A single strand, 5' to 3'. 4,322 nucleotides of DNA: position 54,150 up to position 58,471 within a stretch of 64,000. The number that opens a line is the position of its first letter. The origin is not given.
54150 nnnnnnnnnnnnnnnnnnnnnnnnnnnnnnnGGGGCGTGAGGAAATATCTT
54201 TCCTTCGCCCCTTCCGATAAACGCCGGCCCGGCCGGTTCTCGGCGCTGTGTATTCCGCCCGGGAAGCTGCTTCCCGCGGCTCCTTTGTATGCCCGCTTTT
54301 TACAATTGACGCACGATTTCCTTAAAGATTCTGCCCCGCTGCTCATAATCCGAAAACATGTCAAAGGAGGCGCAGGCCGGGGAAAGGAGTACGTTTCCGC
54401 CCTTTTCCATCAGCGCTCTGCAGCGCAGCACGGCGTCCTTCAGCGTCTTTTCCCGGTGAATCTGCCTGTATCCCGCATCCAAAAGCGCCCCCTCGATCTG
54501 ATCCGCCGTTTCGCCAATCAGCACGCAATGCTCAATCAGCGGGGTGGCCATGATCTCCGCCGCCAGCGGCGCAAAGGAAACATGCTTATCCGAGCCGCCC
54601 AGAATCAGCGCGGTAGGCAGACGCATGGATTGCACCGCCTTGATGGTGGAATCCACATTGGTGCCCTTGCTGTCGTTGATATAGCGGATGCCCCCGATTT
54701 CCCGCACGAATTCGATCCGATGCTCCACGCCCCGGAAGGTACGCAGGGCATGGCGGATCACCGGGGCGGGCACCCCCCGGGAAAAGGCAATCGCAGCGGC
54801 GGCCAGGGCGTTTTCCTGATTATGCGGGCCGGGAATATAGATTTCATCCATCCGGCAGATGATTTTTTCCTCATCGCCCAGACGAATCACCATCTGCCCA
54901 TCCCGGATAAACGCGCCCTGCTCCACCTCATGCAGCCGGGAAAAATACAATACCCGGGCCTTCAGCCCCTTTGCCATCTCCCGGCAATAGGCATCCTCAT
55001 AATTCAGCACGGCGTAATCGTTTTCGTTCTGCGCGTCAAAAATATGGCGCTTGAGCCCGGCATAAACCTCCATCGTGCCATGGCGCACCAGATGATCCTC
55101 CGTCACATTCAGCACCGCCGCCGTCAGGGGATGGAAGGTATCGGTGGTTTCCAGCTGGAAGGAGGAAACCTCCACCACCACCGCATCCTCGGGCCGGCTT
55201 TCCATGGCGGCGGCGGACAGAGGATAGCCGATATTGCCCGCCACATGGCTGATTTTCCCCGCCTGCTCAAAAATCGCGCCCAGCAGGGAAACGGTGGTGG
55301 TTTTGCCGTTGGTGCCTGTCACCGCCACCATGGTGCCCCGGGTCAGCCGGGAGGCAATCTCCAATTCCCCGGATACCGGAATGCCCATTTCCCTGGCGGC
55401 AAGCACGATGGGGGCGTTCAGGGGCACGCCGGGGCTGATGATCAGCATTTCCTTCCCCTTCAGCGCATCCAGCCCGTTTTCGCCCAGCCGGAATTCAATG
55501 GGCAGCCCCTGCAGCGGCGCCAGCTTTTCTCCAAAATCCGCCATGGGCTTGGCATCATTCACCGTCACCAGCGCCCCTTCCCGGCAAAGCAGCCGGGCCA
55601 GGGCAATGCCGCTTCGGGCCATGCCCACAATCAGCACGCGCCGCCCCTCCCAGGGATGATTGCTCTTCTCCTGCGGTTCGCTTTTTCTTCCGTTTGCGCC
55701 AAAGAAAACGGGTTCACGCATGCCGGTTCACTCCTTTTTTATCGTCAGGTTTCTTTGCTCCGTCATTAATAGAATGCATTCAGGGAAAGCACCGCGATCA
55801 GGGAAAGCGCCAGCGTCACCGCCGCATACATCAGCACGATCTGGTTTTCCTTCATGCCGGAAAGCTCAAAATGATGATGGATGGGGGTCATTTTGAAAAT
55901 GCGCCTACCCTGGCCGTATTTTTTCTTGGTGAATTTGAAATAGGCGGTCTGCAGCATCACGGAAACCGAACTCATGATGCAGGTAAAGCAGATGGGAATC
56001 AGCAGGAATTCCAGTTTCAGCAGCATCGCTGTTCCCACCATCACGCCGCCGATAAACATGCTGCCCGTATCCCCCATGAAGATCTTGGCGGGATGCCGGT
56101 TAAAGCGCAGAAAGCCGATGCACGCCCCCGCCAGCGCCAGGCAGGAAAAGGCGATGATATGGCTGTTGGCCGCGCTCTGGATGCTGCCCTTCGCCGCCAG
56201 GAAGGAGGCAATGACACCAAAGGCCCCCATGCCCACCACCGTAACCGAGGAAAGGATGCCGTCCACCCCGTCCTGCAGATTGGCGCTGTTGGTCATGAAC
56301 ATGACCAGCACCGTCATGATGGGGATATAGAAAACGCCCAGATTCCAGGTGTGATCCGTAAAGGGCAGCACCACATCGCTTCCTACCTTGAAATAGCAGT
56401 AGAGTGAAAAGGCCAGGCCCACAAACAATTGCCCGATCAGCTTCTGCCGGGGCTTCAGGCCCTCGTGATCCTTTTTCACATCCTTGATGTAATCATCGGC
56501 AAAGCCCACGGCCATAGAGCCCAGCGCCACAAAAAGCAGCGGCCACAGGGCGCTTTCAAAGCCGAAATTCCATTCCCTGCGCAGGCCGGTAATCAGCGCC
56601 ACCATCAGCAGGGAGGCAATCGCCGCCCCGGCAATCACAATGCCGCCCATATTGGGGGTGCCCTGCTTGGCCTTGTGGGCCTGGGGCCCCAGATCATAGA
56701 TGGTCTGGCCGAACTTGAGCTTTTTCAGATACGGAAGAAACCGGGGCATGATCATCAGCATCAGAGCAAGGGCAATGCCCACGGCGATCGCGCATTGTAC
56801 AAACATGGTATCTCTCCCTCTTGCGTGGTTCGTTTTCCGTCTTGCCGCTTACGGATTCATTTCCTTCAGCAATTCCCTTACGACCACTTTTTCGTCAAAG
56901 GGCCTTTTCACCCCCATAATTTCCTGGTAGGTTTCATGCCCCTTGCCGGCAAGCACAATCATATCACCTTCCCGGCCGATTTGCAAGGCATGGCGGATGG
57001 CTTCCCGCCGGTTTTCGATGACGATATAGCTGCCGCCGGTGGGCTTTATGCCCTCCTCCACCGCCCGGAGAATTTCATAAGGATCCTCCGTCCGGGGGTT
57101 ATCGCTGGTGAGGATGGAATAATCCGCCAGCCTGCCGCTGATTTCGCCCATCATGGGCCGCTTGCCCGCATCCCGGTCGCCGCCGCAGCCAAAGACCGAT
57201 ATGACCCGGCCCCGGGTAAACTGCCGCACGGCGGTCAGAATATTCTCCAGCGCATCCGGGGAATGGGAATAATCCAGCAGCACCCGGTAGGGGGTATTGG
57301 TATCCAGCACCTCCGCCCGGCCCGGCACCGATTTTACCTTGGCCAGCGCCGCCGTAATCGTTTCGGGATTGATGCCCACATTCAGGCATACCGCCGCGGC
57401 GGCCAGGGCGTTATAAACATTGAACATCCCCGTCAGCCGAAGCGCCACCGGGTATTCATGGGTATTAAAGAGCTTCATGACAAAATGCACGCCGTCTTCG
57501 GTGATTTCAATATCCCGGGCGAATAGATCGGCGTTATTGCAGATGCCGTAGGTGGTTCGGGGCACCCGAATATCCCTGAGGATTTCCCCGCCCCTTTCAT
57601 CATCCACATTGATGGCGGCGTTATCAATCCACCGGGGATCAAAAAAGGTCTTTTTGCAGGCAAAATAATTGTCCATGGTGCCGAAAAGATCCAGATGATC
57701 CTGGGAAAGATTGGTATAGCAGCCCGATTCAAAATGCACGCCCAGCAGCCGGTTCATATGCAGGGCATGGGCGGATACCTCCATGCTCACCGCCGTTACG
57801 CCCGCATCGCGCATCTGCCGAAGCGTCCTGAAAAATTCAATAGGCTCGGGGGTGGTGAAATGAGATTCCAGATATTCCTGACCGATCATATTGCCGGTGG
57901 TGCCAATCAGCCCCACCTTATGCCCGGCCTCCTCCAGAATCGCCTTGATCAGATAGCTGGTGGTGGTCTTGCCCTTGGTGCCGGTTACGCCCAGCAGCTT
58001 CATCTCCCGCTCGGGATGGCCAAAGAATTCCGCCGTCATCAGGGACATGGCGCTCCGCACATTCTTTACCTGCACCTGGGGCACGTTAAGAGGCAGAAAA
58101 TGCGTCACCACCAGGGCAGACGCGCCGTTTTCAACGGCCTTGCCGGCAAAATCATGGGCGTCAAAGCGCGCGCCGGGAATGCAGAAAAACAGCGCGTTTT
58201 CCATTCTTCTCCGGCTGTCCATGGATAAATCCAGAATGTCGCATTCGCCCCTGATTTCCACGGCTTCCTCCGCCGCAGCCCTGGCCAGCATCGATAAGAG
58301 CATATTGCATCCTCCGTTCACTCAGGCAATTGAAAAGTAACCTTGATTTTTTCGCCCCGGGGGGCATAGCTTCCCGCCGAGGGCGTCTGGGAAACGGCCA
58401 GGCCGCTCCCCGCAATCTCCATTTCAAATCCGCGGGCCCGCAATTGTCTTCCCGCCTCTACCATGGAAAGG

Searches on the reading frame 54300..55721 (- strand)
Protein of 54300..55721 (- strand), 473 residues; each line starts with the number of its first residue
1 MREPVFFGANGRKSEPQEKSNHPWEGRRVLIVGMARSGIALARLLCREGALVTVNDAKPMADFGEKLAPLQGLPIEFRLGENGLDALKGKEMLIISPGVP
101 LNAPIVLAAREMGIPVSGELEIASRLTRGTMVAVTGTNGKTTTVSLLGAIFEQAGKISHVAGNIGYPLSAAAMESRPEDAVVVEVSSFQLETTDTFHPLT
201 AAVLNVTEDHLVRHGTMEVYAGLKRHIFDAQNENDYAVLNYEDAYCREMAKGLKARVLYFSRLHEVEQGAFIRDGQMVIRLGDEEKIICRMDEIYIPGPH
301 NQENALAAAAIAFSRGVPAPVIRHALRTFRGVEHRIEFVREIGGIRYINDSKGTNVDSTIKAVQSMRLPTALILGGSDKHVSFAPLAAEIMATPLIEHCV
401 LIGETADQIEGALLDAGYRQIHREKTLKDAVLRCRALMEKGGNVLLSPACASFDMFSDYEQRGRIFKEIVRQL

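Call 22: search_protein_families(library=pfam, proteins=[window:54300-55721:-], max_evalue=0.001)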
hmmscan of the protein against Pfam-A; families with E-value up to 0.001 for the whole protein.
window:54300-55721:- (473 aa): 3 families
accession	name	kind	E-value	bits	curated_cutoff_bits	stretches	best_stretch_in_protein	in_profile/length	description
PF08245.18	Mur_ligase_M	-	1.9e-32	113.3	24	1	134-312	1-200/200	Mur ligase middle domain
PF21799.2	MurD-like_N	-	2.6e-11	44.1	27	1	28-118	2-88/88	Mur ligase MurD-like, N-terminal domain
PF02875.26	Mur_ligase_C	-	2.9e-10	41.5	28.4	1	334-450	1-127/127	Mur ligase, glutamate ligase domain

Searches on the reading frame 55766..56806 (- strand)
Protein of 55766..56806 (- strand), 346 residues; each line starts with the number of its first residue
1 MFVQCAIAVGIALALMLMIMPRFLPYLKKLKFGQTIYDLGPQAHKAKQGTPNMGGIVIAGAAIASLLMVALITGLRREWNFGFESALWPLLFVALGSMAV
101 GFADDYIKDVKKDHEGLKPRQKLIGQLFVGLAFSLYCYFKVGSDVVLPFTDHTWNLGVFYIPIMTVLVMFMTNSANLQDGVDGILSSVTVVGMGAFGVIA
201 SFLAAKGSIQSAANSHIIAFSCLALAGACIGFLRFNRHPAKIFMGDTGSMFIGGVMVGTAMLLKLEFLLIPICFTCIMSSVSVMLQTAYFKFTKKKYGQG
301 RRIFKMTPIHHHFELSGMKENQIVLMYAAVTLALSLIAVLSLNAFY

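Call 22: search_protein_families(library=pfam, proteins=[window:55766-56806:-], max_evalue=0.001)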
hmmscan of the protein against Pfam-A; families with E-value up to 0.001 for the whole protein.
window:55766-56806:- (346 aa): 1 family
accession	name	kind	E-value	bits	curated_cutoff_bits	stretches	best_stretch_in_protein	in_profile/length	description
PF00953.26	Glycos_transf_4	-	8.4e-34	117.3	27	1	88-262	2-158/160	Glycosyl transferase family 4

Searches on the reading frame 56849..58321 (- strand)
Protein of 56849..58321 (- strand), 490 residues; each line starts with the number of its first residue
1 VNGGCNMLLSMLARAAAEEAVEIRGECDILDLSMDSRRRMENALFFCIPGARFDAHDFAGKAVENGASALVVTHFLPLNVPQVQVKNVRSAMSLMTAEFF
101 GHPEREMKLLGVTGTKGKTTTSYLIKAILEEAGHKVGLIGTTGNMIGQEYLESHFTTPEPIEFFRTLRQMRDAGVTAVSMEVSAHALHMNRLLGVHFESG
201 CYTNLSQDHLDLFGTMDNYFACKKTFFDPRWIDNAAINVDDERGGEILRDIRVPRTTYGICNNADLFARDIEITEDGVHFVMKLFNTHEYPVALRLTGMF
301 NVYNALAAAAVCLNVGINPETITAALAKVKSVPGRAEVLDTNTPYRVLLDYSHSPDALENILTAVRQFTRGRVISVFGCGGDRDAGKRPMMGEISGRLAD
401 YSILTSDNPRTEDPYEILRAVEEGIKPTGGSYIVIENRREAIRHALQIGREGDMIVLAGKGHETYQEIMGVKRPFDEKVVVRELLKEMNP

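Call 22: search_protein_families(library=pfam, proteins=[window:56849-58321:-], max_evalue=0.001)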
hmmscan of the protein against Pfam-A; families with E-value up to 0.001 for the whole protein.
window:56849-58321:- (490 aa): 3 families
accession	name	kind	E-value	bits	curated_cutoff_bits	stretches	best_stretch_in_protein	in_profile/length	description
PF08245.18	Mur_ligase_M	-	5.8e-49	167.2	24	1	112-312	1-200/200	Mur ligase middle domain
PF02875.26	Mur_ligase_C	-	1.2e-33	117.1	28.4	1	334-461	1-127/127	Mur ligase, glutamate ligase domain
PF01225.30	Mur_ligase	-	7.9e-05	23.4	21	1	32-75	5-53/95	Mur ligase family, catalytic domain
